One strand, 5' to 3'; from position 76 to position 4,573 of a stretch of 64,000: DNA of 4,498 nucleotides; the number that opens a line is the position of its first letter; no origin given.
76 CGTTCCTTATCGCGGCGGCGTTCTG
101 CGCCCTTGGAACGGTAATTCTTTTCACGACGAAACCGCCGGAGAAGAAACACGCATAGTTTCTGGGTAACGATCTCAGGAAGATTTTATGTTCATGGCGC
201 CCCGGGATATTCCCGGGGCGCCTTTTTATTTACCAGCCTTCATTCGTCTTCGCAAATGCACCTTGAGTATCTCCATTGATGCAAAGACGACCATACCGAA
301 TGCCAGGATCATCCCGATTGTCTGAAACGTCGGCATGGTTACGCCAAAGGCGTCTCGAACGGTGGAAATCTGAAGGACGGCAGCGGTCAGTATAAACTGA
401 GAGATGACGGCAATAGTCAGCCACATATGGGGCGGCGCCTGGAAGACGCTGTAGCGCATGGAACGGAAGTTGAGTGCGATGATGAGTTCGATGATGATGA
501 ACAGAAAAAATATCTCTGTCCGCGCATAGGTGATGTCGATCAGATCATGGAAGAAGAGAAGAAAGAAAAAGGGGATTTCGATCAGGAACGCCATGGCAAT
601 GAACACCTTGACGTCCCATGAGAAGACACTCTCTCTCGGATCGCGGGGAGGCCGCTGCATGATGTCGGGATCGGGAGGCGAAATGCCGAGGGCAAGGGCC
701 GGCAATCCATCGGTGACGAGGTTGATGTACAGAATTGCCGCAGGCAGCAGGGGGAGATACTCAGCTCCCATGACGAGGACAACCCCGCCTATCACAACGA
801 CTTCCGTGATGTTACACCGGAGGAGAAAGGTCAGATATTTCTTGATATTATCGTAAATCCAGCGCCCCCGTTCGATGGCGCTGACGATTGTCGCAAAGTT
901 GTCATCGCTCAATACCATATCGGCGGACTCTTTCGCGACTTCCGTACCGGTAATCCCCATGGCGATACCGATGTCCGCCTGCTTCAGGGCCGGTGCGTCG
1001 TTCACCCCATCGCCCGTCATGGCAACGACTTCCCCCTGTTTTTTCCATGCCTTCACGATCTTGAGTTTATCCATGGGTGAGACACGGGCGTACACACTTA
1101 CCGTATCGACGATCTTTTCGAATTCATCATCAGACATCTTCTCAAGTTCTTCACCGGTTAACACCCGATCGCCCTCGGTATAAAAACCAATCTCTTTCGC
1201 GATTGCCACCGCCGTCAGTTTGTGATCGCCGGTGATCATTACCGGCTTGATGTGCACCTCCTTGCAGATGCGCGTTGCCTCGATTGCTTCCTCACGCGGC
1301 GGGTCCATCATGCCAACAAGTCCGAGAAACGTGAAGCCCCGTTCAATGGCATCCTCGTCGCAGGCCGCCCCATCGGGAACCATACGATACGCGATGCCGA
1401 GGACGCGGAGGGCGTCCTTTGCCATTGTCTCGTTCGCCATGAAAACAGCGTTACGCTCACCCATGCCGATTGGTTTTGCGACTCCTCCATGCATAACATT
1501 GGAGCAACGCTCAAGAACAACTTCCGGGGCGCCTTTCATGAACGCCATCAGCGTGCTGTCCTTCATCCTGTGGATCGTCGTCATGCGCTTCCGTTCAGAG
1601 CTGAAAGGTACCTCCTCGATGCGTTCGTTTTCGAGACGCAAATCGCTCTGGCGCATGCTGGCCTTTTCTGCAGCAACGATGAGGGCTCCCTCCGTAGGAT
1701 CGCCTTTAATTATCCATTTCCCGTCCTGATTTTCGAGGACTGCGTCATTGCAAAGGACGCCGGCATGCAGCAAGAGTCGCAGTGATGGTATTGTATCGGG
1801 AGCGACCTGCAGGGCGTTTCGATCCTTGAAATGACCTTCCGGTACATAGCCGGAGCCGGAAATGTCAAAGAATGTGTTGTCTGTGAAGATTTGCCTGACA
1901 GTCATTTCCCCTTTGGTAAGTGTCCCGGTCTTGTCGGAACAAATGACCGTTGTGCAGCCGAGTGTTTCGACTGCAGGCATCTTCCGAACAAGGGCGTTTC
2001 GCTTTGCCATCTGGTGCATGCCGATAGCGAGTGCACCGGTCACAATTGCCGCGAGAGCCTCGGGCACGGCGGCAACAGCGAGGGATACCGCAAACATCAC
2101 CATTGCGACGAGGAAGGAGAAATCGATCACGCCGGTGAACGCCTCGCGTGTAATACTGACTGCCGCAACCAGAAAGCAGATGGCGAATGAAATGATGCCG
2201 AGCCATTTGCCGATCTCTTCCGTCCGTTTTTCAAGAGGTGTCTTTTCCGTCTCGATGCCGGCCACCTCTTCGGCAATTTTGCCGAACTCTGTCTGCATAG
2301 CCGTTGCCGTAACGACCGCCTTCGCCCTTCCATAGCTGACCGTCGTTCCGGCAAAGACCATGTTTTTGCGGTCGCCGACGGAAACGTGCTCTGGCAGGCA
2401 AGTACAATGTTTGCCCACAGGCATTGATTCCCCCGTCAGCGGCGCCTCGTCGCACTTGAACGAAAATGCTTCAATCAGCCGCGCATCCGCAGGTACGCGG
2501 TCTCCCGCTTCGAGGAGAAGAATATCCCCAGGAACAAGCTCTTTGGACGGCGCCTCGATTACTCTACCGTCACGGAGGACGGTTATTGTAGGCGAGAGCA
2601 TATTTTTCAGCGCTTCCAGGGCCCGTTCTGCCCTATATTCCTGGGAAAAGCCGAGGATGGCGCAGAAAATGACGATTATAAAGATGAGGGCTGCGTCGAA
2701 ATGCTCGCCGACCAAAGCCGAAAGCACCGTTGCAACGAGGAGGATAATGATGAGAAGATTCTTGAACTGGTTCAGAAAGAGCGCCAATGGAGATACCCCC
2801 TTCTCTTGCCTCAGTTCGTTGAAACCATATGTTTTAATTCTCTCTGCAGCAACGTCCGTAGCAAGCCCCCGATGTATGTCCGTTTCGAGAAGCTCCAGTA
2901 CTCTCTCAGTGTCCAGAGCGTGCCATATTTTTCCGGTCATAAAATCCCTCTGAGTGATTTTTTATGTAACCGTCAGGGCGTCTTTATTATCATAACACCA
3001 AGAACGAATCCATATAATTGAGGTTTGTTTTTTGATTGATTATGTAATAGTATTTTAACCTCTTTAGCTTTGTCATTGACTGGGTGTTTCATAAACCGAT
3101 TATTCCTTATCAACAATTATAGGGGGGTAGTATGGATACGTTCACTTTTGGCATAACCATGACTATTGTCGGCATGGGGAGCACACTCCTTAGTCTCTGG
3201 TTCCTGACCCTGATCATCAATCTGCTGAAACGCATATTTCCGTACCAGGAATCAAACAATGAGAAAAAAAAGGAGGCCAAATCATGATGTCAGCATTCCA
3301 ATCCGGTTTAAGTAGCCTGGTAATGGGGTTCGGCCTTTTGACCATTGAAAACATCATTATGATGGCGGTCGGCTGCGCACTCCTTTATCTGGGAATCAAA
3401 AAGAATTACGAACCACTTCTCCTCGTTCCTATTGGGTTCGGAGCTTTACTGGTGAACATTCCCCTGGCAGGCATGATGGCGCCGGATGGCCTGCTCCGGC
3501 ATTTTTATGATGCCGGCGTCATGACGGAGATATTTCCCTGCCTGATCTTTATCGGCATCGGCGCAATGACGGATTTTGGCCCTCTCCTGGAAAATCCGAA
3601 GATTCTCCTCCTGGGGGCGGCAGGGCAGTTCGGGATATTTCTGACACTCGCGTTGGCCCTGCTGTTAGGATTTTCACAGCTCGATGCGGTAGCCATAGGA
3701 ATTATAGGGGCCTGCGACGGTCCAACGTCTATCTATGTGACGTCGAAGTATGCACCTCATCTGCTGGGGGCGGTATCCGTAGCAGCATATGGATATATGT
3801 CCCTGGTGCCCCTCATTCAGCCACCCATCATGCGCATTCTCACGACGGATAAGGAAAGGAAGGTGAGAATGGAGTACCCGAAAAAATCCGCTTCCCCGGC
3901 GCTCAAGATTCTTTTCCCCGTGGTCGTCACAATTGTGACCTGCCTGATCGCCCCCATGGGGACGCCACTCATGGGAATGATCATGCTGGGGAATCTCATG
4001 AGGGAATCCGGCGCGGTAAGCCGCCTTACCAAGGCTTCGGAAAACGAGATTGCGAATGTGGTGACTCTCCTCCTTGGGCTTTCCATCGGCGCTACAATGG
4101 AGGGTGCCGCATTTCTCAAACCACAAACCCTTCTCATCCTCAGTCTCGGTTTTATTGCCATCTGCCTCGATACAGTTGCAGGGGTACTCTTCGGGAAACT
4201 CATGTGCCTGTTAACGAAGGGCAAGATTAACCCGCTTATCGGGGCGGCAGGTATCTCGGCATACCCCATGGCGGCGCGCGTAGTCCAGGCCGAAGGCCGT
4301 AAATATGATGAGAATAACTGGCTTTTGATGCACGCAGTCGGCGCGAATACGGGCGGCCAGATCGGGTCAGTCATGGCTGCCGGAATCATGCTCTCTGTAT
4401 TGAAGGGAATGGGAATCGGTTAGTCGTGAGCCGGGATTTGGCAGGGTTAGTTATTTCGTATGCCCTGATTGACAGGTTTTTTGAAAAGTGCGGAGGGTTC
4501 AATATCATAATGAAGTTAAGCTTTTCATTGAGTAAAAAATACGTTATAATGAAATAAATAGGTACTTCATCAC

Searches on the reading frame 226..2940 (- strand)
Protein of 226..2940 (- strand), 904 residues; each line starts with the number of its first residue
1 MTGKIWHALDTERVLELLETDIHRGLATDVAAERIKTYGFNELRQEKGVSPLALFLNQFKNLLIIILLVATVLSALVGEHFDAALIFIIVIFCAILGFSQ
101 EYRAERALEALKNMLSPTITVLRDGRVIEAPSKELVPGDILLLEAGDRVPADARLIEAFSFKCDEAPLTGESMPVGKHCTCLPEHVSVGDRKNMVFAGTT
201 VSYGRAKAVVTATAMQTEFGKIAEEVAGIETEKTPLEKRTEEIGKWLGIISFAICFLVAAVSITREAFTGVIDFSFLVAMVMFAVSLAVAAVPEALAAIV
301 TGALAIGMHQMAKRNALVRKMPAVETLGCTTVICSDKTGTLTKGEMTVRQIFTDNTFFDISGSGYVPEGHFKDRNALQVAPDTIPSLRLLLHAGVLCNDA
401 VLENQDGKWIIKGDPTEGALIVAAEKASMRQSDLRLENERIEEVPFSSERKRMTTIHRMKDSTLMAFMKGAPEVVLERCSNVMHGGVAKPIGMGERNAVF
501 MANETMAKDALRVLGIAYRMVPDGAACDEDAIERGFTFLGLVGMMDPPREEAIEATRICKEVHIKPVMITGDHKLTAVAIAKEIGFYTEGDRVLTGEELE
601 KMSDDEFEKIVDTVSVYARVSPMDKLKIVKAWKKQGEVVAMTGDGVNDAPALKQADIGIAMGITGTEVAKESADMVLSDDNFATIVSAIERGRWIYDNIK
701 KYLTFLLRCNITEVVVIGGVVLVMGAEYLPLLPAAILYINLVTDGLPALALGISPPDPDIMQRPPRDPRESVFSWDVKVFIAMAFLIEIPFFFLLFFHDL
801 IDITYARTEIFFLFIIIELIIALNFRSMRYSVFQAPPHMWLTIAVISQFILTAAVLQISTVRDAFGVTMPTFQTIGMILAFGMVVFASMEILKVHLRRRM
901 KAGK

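Call 52: search_protein_families(library=pfam, proteins=[window:226-2940:-], max_evalue=0.000001)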
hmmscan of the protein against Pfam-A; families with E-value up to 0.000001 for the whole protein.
window:226-2940:- (904 aa): 5 families
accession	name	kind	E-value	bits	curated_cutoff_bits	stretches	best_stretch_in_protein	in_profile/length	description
PF00122.25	E1-E2_ATPase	-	3e-52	177.2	28.1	1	114-314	2-181/181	E1-E2 ATPase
PF00689.26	Cation_ATPase_C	-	1.6e-33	116.4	27.3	1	729-894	2-174/175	Cation transporting ATPase, C-terminus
PF13246.12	Cation_ATPase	-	9e-29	99.8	21.7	1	395-482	1-91/91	Cation transport ATPase (P-type)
PF00690.31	Cation_ATPase_N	-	7.8e-21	74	20.4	1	6-74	1-69/69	Cation transporter/ATPase, N-terminus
PF00702.32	Hydrolase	-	9e-19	69.1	26.4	1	332-656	3-191/191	haloacid dehalogenase-like hydrolase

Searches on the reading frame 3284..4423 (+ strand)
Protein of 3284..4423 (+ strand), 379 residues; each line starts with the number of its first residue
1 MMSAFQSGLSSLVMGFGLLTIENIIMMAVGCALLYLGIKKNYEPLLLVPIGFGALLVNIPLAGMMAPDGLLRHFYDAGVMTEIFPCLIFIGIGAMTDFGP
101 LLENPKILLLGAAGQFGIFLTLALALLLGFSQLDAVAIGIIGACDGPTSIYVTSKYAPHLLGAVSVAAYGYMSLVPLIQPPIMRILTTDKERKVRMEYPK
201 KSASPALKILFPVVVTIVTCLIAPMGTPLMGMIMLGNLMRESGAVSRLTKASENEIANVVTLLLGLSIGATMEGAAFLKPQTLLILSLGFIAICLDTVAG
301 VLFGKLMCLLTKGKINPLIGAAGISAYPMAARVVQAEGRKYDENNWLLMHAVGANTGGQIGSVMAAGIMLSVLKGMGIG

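Call 52: search_protein_families(library=pfam, proteins=[window:3284-4423:+], max_evalue=0.000001)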
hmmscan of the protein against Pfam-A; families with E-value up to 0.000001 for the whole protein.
window:3284-4423:+ (379 aa): 1 family
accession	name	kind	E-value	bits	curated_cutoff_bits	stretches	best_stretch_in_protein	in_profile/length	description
PF03977.18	OAD_beta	-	1.4e-152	508.2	31.6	1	23-373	2-349/349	Na+-transporting oxaloacetate decarboxylase beta subunit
